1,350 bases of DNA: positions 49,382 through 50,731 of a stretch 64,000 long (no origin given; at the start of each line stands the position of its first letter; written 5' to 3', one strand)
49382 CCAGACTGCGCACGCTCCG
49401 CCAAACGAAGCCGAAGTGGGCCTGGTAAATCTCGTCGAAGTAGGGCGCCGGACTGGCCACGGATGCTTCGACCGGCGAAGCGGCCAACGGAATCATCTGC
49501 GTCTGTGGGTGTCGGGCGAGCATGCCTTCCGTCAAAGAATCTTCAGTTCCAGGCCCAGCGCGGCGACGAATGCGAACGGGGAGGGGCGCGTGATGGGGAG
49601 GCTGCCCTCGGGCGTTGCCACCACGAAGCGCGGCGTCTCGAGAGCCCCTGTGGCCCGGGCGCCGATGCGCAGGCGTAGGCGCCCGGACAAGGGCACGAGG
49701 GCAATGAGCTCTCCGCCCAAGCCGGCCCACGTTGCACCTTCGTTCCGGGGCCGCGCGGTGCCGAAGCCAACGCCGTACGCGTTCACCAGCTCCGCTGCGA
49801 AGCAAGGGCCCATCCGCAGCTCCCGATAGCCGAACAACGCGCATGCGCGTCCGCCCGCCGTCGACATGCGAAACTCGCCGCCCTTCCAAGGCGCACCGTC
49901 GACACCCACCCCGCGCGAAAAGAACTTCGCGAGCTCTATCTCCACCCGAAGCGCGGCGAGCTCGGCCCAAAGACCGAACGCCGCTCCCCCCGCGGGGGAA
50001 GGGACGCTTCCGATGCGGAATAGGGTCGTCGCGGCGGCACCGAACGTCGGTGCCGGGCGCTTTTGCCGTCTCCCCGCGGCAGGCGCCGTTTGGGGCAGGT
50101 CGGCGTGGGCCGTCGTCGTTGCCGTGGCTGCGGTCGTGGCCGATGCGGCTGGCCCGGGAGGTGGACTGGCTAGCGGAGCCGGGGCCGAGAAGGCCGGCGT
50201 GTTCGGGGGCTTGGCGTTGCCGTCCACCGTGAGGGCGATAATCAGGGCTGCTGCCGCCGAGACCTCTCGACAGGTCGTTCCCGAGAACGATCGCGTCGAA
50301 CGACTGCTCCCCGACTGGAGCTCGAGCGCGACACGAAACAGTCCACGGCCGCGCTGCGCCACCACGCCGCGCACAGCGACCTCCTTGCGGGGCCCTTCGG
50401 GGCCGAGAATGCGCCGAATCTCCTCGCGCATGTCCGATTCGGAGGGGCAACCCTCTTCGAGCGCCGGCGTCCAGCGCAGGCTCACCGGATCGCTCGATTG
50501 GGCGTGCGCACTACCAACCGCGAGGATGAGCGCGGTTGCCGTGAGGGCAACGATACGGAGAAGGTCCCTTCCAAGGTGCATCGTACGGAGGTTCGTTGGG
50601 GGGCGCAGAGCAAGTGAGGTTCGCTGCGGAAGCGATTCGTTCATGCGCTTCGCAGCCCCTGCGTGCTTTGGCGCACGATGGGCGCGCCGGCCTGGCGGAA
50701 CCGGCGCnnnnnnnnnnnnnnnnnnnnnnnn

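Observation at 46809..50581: Third copy of the barrel / ECF sigma / anti-sigma module, here driving an RCC1-repeat propeller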

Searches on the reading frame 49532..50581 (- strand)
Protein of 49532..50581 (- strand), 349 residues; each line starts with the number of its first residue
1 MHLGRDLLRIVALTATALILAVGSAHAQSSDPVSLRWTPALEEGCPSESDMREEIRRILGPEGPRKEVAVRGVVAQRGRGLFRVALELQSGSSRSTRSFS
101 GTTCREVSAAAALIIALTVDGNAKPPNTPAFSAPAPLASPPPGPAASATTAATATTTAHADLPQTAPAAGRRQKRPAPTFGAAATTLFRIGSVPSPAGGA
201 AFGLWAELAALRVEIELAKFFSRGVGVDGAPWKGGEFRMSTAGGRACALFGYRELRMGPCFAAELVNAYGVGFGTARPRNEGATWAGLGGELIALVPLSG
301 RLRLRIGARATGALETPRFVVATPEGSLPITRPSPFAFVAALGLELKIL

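Call 7: search_protein_families(library=pfam, max_evalue=0.1, proteins=[window:49532-50581:-])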
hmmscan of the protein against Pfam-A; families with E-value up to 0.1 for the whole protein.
window:49532-50581:- (349 aa): 0 families

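Call 15: search_protein_families(library=ncbifam, max_evalue=0.01, proteins=[window:49532-50581:-])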
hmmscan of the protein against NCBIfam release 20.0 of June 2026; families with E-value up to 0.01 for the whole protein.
window:49532-50581:- (349 aa): 0 families

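Call 16: find_homologous_proteins(query=window:49532-50581:-)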
Query window:49532-50581:- (349 aa): 3 proteins with E <= 0.001 among 8000 candidates.
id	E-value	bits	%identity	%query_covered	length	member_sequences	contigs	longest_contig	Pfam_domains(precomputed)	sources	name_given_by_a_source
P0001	1.2e-217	740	100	100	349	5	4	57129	-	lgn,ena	-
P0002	1.7e-14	72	28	97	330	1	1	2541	-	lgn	-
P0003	2.5e-9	55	31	76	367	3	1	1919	-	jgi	-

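Call 21: find_encoding_contigs(protein=P0001, flank=8000, max_places=6)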
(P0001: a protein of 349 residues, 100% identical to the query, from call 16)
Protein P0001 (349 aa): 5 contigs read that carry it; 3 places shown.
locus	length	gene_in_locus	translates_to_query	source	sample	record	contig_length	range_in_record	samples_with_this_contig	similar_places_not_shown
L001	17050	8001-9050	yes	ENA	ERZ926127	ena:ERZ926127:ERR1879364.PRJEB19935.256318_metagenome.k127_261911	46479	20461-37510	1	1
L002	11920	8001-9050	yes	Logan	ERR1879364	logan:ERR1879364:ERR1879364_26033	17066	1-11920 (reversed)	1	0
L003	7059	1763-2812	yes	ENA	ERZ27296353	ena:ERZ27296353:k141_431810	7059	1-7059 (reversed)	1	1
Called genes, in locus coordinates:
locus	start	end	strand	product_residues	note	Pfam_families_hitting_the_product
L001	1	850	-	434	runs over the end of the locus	PF00069:Pkinase, PF07714:PK_Tyr_Ser-Thr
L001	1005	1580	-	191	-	-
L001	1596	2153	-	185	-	-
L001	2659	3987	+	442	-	PF16697:Yop-YscD_cpl, PF00498:FHA, PF00158:Sigma54_activat, PF14532:Sigma54_activ_2, PF25601:AAA_lid_14, PF02954:HTH_8 (faint)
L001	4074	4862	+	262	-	-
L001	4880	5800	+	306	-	PF00069:Pkinase, PF07714:PK_Tyr_Ser-Thr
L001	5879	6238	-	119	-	-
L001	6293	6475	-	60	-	-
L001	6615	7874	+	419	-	PF13948:DUF4215 (weak)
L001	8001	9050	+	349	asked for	-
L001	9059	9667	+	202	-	PF04542:Sigma70_r2, PF08281:Sigma70_r4_2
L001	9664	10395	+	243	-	-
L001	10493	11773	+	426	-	PF25390:WD40_RLD, PF00415:RCC1, PF13540:RCC1_2 (weak)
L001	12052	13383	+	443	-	-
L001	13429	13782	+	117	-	-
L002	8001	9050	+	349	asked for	-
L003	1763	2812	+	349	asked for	-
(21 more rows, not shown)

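Call 31: search_protein_representatives(alignment_id=A4)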
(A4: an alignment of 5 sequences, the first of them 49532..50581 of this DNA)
Query: 5 sequences, 341 profile positions. Proteins with E-value up to 0.001 (for the whole library): 18073; up to 1e-10: 11775; up to 1e-30: 1359. The best 150 are listed.
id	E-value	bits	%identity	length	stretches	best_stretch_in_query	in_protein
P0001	1.2e-126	439.1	-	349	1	1-341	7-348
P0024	1.1e-93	330.8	-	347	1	2-340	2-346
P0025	4.7e-61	223.4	-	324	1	13-341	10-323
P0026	6.1e-61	223.1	-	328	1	2-340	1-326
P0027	6.0e-59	216.5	-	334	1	8-341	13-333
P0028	7.6e-56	206.3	-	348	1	2-341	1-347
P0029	1.2e-54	202.3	-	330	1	13-341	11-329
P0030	2.9e-54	201.1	-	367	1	3-341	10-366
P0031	2.9e-54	201.1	-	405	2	124-341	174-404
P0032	9.1e-54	199.5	-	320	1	26-341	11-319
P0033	3.8e-52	194.2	-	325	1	21-340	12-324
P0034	4.8e-52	193.8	-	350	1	24-340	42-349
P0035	7.9e-52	193.1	-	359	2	128-341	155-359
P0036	3.6e-51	190.9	-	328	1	13-334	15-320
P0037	5.1e-51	190.4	-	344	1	10-341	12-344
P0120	7.7e-44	166.8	-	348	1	7-337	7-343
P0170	3.0e-42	161.6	-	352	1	9-341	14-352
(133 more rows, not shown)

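Call 37: search_protein_families(library=pfam, alignment_id=A6, max_evalue=0.01)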
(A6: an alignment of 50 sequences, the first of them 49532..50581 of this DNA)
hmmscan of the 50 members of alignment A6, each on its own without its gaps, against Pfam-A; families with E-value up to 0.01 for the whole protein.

A. member 1, window:49532-50581:- (349 aa): 0 families

B. families by the number of members that match (of 50 scanned): 1 family
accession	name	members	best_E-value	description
PF05887.16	Trypan_PARP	1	8.7e-05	Procyclic acidic repetitive protein (PARP)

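Call 40: find_encoding_contigs(protein=P0024, flank=7000, max_places=3)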
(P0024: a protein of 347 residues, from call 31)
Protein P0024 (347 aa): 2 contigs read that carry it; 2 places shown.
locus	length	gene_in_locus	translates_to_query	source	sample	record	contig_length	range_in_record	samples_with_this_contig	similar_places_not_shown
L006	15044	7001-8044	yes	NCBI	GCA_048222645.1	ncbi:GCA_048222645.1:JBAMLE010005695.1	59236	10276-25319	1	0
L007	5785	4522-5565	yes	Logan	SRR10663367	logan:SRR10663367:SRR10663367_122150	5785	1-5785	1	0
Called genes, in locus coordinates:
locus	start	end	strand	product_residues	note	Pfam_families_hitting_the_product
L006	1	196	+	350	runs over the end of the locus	-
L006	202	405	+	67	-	PF00403:HMA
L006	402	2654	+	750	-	PF00403:HMA, PF00122:E1-E2_ATPase, PF00702:Hydrolase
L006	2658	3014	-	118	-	PF04237:YjbR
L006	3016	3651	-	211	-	-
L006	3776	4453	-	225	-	PF05019:Coq4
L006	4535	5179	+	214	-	PF00440:TetR_N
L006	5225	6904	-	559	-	-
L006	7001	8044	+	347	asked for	-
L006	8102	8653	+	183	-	-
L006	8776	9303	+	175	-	PF04542:Sigma70_r2, PF08281:Sigma70_r4_2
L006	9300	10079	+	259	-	-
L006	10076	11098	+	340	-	-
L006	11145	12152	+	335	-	-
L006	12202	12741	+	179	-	PF04542:Sigma70_r2 (weak), PF08281:Sigma70_r4_2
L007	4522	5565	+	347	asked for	-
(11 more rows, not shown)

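Call 41: find_encoding_contigs(protein=P0025, flank=7000, max_places=3)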
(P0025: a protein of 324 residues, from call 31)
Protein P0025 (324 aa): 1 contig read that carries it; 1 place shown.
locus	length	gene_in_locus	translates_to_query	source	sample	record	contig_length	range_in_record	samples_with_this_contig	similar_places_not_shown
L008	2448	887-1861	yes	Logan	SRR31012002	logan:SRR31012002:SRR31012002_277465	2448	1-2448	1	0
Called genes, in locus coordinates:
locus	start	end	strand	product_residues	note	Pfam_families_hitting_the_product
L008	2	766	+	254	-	?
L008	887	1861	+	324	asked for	-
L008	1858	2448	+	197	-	?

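Call 42: predict_structure(alignment_id=A6)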
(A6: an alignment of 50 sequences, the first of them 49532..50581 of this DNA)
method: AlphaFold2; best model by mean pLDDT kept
length: 349 residues; sequences in the alignment: 50
mean_pLDDT: 85.4   pTM: 0.59
mean pLDDT of the five models: 85.4, 85.2, 84.9, 84.3, 83.7
residues with pLDDT >= 90: 187; 70-90: 109; 50-70: 32; < 50: 21
segments of 3 or more residues with pLDDT < 50: 24-29, 150-158, 160-163
pLDDT, mean of each block of 10 residues (from residue 1): 75 77 50 84 88 92 84 88 91 89 93 92 70 68 60 47 57 86 98 92 97 98 89 91 98 93 97 89 96 97 98 92 84 91 97
secondary structure, 60 per line:
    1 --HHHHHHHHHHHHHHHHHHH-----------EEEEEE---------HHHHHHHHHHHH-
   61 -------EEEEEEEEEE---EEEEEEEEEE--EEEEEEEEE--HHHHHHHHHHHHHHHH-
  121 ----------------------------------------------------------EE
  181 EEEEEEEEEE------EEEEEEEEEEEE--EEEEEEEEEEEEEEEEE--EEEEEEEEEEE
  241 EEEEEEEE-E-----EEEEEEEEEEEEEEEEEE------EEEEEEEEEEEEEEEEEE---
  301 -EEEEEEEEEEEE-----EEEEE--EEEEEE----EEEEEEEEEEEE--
elements in order: H3-21 E33-38 H48-59 E68-77 E81-90 E93-101 H104-119 E179-190 E197-208 E211-227 E230-248 E256-273 E280-297 E302-313 E319-323 E326-331 E336-347

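Call 44: fold_search(model_id=the predicted structure, library=pdb)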
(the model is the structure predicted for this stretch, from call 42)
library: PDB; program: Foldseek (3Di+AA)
matches with E <= 10: 975; with E <= 0.001: 33
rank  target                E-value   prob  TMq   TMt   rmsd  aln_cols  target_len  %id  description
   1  9fzd_A                1.2e-07  1.00  0.40  0.75   4.2       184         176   10  Structure of OmpA-long in complex with nanobody Nb39 (released 2024-07-17)
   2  9a2m_MODEL_1_A        1.9e-07  1.00  0.36  0.37  14.9       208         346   10  Model of E. coli OmpA by in-cell photo-crosslinking MS and deep learning (released 2023-02-24)
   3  9fzc_A                2.0e-07  1.00  0.36  0.69   5.2       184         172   10  Structure of OmpA-short in complex with nanobody Nb01 (released 2024-07-17)
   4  1p4t                  2.8e-07  1.00  0.33  0.67   5.4       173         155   14  Crystal structure of Neisserial surface protein A (NspA) (released 2003-07-22)
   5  3qra                  5.3e-06  1.00  0.31  0.61   5.7       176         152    8  The crystal structure of Ail, the attachment invasion locus protein of Yersinia pestis (released 2011-11-23)
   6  3qrc_A                7.2e-06  1.00  0.32  0.65   4.9       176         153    8  The crystal structure of Ail, the attachment invasion locus protein of Yersinia pestis, in complex with the heparin an (released 2011-11-23)
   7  1k24                  1.0e-05  1.00  0.26  0.33  15.2       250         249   11  Crystal Structure of the OpcA Outer Membrane Adhesin/Invasin from Neisseria meningitidis (released 2002-03-27)
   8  1bxw                  1.2e-05  1.00  0.36  0.69   5.8       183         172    9  OUTER MEMBRANE PROTEIN A (OMPA) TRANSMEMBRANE DOMAIN (released 1998-10-14)
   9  3qrc_B                1.2e-05  1.00  0.32  0.64   5.0       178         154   10  The crystal structure of Ail, the attachment invasion locus protein of Yersinia pestis, in complex with the heparin an (released 2011-11-23)
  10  4rlc                  1.8e-05  1.00  0.31  0.73   4.5       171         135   10  Crystal structure of the N-terminal beta-barrel domain of Pseudomonas aeruginosa OprF (released 2015-04-22)
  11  1qj9                  3.6e-05  1.00  0.33  0.68   5.6       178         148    8  CRYSTAL STRUCTURE OF THE OUTER MEMBRANE PROTEIN OMPX FROM ESCHERICHIA COLI (released 1999-10-06)
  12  2n2l_MODEL_1_A        5.8e-05  1.00  0.30  0.60   7.0       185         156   12  NMR structure of yersinia pestis ail (attachment invasion locus) in decylphosphocholine micelles calculated wi (released 2015-07-22)
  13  3dzm_A                6.5e-05  1.00  0.39  0.62   4.9       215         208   15  Crystal structure of a major outer membrane protein from Thermus thermophilus HB27 (released 2008-12-23)
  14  9nh1_A                1.0e-04  1.00  0.32  0.40  14.7       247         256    7  In situ cryo-EM structure of porin I of the Legionella Dot/Icm T4SS machine (released 2025-09-17)
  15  1qjp                  1.2e-04  1.00  0.30  0.73   6.5       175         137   10  HIGH RESOLUTION STRUCTURE OF THE OUTER MEMBRANE PROTEIN A (OMPA) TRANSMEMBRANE DOMAIN (released 2000-06-30)
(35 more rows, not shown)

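Call 82: search_solved_structures(query=A6, max_evalue=1)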
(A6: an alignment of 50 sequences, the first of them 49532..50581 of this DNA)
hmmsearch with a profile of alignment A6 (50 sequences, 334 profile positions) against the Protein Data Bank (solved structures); distinct sequences matched with E-value up to 1: 1.
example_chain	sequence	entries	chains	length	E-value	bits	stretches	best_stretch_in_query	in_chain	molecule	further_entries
6riq_A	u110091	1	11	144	0.85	12.2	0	127-196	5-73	MinC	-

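Call 83: find_homologous_proteins(query=A6, max_evalue=1e-10)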
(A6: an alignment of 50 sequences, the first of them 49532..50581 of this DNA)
Query A6 (50 sequences) (349 aa, profile of the alignment): 70 proteins with E <= 1e-10 among 8000 candidates.
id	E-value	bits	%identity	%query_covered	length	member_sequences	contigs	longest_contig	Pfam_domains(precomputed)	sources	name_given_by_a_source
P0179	1.3e-98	349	-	-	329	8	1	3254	-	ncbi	-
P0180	6.7e-97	343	-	-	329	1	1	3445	-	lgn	-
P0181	5.5e-93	330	-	-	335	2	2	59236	-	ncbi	-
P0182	9.8e-93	329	31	14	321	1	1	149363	-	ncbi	-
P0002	1.4e-89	319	28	97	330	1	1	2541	-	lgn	-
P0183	1.2e-86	309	-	-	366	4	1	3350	-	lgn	-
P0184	1.4e-86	309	34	9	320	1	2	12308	-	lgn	-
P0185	1.3e-85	306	28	14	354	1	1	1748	-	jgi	jgi:hypothetical protein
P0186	4.0e-84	301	-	-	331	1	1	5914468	-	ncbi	ncbi:MAG: hypothetical protein QM820_22030 [Minicystis sp.]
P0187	4.6e-84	301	36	22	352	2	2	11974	-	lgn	-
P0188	1.2e-82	296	24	60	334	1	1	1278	-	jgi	jgi:hypothetical protein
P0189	3.7e-81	291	32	36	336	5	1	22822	-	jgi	jgi:hypothetical protein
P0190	6.6e-81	290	-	-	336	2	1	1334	-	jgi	jgi:hypothetical protein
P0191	8.4e-80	287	38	11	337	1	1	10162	-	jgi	jgi:hypothetical protein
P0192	1.5e-79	286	24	79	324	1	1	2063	-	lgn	-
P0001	7.3e-69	251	100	100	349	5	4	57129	-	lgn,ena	-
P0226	1.5e-49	187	38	22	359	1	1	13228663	-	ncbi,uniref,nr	ncbi:hypothetical protein [Nannocystis punicea]|uniref:Uncharacterized protein n=1 Tax=Nannocystis p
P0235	1.9e-35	141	-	-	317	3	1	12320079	-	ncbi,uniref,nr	ncbi:hypothetical protein [Polyangium aurulentum]|uniref:hypothetical protein n=1 Tax=Polyangium aur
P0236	2.8e-34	137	32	38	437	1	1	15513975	-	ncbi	ncbi:hypothetical protein WMF30_25975 [Sorangium sp. So ce134]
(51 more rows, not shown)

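Call 84: find_encoding_contigs(protein=P0236, flank=6000, max_places=1)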
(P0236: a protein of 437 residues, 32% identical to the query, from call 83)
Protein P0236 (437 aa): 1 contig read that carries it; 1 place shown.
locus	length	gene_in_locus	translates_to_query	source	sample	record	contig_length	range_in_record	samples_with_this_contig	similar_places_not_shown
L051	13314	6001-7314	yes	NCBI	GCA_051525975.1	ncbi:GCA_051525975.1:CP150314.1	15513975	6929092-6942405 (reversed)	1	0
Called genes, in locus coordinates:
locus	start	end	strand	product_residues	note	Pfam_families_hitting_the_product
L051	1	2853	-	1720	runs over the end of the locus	PF13304:AAA_21, PF13175:AAA_15 (weak)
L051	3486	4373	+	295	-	-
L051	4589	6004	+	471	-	PF08281:Sigma70_r4_2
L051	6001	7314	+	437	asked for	-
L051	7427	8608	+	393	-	-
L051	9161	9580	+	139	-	PF02537:CRCB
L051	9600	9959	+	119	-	PF02641:DUF190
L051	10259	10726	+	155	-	-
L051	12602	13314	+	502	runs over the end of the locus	PF00149:Metallophos (weak), PF12850:Metallophos_2 (faint), PF03729:DUF308 (faint)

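Call 85: find_encoding_contigs(protein=P0226, flank=6000, max_places=1)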
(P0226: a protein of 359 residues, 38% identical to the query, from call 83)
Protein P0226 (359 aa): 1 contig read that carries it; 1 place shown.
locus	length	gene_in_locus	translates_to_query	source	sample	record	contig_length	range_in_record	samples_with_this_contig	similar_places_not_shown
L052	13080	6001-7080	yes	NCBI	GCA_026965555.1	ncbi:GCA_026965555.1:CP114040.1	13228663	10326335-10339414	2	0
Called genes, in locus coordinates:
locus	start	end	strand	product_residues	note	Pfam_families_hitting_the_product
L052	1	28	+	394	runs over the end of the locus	PF00092:VWA, PF13519:VWA_2 (faint), PF25106:VWA_4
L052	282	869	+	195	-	PF00691:OmpA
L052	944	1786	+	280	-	PF04972:BON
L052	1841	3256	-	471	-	PF13948:DUF4215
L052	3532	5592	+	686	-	PF00999:Na_H_Exchanger, PF02080:TrkA_C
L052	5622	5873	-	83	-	-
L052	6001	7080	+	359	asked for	-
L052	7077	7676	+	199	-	PF04542:Sigma70_r2, PF07638:Sigma70_ECF (weak), PF08281:Sigma70_r4_2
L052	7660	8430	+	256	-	-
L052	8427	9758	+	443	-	-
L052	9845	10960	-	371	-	-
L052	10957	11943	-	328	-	-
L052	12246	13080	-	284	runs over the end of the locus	PF01048:PNP_UDP_1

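Call 86: find_encoding_contigs(protein=P0235, flank=6000, max_places=1)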
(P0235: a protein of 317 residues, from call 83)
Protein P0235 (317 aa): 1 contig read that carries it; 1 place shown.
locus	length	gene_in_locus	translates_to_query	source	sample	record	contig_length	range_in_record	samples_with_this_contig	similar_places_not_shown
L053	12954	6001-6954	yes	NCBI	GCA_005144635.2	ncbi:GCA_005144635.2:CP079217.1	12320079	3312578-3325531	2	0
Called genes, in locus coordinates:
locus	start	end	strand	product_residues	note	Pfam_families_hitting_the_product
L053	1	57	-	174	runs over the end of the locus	-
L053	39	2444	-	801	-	PF00476:DNA_pol_A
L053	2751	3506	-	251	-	-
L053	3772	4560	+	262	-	-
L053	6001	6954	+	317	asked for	-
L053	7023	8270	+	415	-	PF08281:Sigma70_r4_2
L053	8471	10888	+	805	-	PF09937:DUF2169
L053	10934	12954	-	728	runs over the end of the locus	-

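Call 98: find_encoding_contigs(protein=P0120, flank=4000, max_places=1)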
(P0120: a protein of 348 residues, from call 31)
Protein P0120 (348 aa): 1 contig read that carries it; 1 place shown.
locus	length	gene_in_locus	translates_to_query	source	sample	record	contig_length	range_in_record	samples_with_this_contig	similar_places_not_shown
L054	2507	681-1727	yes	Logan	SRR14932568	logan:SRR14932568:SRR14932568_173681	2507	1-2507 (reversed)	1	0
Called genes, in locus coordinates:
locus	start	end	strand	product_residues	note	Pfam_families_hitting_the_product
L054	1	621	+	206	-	?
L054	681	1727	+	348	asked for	-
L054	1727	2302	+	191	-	PF04542:Sigma70_r2, PF08281:Sigma70_r4_2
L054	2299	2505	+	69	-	?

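Call 99: find_encoding_contigs(protein=P0170, flank=4000, max_places=1)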
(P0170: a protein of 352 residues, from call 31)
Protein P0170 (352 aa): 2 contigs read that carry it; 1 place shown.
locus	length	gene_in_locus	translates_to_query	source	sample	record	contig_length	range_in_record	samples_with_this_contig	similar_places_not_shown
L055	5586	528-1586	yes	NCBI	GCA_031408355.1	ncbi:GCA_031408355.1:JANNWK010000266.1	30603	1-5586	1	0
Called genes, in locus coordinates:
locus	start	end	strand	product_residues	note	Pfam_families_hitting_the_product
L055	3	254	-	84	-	?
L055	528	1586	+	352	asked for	-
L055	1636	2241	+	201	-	PF04542:Sigma70_r2, PF08281:Sigma70_r4_2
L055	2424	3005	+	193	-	-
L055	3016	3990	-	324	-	PF01156:IU_nuc_hydro (weak)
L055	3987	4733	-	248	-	-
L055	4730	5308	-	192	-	PF04542:Sigma70_r2, PF08281:Sigma70_r4_2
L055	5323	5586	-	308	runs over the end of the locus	-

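Call 100: find_encoding_contigs(protein=P0186, flank=4000, max_places=1)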
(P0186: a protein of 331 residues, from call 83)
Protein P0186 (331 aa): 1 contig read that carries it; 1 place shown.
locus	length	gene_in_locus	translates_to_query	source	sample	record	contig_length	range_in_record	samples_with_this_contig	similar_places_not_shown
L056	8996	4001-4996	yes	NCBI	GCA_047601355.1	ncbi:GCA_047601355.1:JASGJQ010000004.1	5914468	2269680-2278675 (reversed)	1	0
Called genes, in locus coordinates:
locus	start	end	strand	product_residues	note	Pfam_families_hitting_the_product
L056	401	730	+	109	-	-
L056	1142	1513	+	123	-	-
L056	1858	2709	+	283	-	PF00106:adh_short, PF01370:Epimerase, PF08659:KR, PF23441:SDR (weak), PF13460:NAD_binding_10 (weak), PF13561:adh_short_C2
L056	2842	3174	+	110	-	PF13565:HTH_32 (faint), PF13384:HTH_23, PF13551:HTH_29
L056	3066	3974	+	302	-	PF13565:HTH_32 (faint), PF13358:DDE_3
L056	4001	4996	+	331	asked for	-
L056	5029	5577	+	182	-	PF04542:Sigma70_r2, PF08281:Sigma70_r4_2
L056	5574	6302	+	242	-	-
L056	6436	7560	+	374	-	-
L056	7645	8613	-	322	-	PF01259:SAICAR_synt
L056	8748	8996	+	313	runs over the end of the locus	PF00056:Ldh_1_N, PF02866:Ldh_1_C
